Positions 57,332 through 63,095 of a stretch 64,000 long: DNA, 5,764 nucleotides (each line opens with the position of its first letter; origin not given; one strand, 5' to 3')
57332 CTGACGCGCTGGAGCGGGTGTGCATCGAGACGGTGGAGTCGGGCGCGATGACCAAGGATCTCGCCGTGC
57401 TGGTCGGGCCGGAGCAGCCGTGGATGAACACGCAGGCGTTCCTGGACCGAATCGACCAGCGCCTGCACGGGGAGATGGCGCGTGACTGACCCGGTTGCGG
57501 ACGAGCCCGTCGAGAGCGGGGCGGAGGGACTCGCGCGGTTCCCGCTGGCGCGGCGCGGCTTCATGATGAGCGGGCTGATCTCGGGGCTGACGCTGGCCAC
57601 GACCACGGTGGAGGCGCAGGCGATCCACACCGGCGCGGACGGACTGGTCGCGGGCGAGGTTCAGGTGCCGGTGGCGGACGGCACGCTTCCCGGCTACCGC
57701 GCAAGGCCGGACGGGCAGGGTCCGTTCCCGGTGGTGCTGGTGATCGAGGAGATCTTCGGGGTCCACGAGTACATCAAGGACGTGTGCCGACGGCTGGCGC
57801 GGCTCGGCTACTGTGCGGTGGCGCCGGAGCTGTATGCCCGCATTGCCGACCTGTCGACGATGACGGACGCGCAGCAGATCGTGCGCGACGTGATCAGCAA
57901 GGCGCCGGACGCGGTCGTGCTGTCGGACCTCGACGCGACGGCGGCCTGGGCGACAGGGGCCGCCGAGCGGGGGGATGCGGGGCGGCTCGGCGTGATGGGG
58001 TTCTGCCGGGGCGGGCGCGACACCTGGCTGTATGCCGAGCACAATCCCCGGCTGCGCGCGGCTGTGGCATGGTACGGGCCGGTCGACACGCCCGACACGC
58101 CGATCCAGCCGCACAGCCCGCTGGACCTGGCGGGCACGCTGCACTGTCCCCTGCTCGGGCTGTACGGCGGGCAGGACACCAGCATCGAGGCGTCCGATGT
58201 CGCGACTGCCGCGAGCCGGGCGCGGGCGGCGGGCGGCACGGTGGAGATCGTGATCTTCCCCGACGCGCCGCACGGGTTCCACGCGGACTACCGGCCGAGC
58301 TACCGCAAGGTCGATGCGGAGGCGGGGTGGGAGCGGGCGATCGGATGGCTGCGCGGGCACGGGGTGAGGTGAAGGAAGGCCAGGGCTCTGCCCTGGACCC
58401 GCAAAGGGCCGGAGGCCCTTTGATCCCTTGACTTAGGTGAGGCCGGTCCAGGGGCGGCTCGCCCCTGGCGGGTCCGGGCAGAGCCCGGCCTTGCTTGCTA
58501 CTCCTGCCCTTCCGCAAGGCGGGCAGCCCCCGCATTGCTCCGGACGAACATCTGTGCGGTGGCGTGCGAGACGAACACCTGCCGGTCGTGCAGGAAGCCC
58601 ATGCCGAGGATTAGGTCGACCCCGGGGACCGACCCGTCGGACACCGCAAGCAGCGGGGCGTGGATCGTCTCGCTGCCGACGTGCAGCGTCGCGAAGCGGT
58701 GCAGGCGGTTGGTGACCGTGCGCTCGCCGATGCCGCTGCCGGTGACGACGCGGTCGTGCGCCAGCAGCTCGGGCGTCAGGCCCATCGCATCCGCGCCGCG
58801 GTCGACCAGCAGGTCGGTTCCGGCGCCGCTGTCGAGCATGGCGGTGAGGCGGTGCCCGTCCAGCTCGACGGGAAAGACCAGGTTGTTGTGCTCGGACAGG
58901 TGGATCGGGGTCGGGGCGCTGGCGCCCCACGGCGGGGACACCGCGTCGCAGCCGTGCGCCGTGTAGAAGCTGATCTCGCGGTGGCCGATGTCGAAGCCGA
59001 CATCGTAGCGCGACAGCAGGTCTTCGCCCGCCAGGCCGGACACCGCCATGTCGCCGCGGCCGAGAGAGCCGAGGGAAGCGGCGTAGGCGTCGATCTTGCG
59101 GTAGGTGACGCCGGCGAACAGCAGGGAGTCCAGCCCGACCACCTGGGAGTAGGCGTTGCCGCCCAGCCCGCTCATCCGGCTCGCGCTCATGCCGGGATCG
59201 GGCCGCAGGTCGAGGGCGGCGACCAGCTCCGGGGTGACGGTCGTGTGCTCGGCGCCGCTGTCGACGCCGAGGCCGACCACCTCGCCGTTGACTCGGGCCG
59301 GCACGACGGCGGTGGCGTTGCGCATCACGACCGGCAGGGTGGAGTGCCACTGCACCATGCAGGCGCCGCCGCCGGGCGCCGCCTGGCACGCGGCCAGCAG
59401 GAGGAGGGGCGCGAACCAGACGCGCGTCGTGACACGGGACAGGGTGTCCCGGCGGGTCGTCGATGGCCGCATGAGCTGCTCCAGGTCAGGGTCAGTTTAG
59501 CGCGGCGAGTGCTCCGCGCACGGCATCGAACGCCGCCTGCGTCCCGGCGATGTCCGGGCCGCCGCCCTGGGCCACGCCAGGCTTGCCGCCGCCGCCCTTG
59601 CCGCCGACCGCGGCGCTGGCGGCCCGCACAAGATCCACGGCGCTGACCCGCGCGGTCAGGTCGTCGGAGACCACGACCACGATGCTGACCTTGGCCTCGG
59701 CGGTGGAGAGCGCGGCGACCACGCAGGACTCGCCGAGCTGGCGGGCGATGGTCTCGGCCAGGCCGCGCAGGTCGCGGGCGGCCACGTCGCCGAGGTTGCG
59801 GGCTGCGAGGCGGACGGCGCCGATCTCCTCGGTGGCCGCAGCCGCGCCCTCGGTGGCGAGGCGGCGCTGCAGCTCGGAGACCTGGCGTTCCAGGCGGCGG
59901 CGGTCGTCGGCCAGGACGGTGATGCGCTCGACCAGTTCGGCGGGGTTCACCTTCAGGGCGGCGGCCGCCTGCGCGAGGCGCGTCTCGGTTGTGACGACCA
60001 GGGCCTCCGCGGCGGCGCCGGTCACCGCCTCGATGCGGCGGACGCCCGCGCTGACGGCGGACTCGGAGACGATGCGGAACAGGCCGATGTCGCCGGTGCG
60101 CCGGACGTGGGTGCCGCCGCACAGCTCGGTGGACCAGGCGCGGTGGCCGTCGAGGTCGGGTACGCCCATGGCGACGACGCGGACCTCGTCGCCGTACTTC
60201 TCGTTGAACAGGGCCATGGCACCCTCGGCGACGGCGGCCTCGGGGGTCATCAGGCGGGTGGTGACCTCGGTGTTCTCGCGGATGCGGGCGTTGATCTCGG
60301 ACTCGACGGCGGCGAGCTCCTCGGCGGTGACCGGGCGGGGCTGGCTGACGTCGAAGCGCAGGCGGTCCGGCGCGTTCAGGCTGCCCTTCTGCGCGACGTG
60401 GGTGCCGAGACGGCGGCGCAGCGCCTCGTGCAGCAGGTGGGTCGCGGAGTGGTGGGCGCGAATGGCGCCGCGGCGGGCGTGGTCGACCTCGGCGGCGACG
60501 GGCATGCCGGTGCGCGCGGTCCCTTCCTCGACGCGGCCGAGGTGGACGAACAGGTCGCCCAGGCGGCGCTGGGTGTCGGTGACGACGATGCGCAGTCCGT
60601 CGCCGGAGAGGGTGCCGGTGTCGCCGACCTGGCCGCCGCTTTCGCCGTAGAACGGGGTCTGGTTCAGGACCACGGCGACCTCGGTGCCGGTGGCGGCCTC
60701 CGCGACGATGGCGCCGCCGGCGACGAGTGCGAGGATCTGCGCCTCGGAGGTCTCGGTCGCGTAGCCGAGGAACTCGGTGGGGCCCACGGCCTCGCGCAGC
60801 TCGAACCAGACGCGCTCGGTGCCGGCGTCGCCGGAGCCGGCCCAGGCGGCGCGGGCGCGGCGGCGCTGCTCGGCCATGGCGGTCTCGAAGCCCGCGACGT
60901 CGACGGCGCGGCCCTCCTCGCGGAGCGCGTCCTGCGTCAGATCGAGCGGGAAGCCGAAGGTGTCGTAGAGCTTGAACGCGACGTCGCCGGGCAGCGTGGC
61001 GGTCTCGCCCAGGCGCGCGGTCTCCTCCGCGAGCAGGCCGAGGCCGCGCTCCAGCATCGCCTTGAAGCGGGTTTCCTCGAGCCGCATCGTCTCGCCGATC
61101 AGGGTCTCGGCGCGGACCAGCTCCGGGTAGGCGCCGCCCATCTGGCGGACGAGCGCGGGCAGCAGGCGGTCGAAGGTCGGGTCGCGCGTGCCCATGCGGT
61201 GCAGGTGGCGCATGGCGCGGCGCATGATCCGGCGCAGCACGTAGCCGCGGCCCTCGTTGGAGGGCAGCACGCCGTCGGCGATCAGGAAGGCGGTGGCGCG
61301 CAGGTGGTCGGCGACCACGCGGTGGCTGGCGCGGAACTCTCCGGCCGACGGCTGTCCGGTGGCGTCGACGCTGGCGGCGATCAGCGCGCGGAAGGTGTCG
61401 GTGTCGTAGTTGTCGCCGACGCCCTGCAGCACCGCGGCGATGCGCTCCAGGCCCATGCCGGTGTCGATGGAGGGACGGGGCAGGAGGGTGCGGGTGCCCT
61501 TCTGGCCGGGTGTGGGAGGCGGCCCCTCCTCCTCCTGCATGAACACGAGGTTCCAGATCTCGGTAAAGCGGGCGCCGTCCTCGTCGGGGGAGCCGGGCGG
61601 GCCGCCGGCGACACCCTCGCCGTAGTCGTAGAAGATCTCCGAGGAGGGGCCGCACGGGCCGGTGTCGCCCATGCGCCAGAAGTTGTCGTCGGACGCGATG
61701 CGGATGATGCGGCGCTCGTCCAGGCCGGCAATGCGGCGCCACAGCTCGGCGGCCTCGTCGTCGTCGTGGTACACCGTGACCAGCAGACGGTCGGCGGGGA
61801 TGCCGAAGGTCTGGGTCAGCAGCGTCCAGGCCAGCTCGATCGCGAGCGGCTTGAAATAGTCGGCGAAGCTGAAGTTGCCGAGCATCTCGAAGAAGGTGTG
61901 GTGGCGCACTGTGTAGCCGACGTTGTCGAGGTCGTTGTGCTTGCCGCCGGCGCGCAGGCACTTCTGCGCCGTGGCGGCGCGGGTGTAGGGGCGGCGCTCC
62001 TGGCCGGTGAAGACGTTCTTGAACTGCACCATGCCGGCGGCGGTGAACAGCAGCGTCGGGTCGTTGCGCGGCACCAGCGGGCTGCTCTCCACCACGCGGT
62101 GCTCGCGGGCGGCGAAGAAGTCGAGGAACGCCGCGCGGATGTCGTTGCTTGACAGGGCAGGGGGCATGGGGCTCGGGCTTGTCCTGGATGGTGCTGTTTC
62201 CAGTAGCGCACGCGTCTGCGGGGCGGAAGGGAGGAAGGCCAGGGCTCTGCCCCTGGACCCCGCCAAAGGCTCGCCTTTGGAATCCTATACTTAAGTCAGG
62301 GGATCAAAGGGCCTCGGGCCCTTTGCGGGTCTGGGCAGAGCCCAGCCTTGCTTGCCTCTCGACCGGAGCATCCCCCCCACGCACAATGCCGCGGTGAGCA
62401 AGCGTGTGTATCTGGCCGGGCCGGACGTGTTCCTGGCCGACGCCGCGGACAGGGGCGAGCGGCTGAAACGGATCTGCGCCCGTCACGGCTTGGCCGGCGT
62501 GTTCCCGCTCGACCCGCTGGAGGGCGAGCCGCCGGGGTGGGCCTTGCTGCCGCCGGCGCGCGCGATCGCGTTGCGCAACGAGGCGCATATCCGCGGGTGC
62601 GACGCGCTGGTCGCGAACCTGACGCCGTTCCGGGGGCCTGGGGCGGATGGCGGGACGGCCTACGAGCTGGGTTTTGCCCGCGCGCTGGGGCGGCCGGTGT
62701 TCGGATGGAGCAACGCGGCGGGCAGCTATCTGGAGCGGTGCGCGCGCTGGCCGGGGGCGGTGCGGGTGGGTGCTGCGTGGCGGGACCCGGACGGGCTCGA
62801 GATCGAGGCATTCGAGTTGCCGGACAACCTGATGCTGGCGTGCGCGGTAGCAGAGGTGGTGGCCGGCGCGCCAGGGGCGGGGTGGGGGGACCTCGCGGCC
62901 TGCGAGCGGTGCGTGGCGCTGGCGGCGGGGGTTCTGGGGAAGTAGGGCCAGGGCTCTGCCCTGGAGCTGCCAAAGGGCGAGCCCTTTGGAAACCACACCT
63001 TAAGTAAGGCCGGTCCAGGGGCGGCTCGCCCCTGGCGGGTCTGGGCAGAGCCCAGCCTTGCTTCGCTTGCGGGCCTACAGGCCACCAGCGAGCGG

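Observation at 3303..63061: Mosaic two-armed palindromic element occupies 15 intergenic regions (about one per 4 kb)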

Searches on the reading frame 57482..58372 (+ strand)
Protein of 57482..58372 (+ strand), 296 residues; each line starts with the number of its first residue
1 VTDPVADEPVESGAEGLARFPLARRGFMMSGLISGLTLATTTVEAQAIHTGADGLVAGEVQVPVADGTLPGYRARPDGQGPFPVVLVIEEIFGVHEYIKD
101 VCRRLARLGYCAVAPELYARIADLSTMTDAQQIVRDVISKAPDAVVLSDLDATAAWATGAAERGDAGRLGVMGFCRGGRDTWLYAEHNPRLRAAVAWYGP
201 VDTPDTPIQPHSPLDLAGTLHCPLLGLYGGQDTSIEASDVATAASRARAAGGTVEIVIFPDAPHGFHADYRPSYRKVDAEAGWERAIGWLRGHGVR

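Call 52: search_protein_families(library=pfam, proteins=[window:57482-58372:+])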
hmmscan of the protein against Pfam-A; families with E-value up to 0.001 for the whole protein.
window:57482-58372:+ (296 aa): 4 families
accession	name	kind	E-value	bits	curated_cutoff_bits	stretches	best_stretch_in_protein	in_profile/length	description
PF01738.24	DLH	-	3e-51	174.5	21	1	70-291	2-214/217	Dienelactone hydrolase family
PF00326.27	Peptidase_S9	-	0.00025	21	22.6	0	213-270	137-193/213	Prolyl oligopeptidase family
PF07224.18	Chlorophyllase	-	0.00031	20.1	26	1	75-180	35-129/301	Chlorophyllase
PF12740.14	PETase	-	0.00087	19.2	28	0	157-196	115-154/263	PET hydrolase-like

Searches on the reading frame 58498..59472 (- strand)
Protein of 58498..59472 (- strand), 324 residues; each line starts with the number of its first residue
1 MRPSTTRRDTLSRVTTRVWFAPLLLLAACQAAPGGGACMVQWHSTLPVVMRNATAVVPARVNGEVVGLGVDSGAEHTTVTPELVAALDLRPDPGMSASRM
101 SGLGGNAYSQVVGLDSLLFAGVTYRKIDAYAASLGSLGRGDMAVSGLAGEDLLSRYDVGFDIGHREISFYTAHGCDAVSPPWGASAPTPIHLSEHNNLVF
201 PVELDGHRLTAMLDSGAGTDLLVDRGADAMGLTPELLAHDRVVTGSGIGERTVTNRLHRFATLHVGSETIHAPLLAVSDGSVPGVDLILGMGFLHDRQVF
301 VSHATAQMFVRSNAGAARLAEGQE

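Call 52: search_protein_families(library=pfam, proteins=[window:58498-59472:-])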
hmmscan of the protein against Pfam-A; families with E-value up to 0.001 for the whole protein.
window:58498-59472:- (324 aa): 3 families
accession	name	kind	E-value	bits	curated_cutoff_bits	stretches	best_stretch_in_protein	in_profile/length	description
PF13650.11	Asp_protease_2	-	3.4e-21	76.2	24.3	2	57-136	1-80/90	Aspartyl protease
PF13975.11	gag-asp_proteas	-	1.8e-18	67.3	28.2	2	201-295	2-91/92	gag-polyprotein putative aspartyl protease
PF09668.16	Asp_protease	-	1.5e-08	35.2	26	1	197-301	9-108/109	Aspartyl protease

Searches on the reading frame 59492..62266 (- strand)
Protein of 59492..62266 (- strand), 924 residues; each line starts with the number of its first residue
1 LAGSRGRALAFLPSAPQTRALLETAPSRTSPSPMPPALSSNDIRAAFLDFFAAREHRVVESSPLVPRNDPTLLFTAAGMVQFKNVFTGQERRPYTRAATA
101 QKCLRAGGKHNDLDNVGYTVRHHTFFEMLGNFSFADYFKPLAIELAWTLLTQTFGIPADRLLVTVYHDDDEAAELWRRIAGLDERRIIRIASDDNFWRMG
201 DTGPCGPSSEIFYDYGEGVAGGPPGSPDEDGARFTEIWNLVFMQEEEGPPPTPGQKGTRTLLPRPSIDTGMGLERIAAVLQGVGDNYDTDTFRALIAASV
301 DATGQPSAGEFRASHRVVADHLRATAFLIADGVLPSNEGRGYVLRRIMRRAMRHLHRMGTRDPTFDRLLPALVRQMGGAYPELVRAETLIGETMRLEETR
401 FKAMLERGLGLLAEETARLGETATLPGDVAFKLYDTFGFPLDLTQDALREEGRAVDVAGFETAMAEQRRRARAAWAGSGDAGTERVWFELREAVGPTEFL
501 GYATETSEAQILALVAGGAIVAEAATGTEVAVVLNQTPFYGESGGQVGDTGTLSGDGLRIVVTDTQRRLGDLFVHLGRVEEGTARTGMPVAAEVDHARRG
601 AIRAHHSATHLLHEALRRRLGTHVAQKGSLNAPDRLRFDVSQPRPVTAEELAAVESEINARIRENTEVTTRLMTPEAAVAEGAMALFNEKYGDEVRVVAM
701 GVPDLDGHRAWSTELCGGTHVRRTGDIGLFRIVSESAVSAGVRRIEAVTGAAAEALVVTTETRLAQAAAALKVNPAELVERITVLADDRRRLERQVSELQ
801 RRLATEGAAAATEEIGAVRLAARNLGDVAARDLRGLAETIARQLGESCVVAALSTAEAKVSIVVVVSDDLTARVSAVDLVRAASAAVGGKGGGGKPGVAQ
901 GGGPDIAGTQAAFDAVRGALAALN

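Call 77: search_protein_families(library=pfam, proteins=[window:59492-62266:-])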
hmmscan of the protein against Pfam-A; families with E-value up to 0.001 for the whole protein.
window:59492-62266:- (924 aa): 3 families
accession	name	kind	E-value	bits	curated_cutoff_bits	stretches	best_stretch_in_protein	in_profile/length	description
PF01411.24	tRNA-synt_2c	-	1e-207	691.5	30.3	1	42-597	1-551/552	tRNA synthetases class II (A)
PF07973.19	tRNA_SAD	-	4.6e-17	62.1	24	1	695-746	1-44/44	Threonyl and Alanyl tRNA synthetase second additional domain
PF02272.25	DHHA1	-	2.4e-08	34.8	25.9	1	827-920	12-100/102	DHHA1 domain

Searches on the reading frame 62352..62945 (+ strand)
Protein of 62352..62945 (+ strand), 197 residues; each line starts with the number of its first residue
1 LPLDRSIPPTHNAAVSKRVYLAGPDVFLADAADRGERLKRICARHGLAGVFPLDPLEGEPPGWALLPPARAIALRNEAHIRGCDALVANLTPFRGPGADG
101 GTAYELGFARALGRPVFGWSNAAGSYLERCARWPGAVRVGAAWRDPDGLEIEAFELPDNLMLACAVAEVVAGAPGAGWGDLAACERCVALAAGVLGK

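Call 52: search_protein_families(library=pfam, proteins=[window:62352-62945:+])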
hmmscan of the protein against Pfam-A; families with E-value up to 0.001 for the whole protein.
window:62352-62945:+ (197 aa): 1 family
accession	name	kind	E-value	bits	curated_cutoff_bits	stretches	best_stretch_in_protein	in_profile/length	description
PF05014.21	Nuc_deoxyrib_tr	-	1.6e-31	109.3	28.8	1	19-161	1-117/117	Nucleoside 2-deoxyribosyltransferase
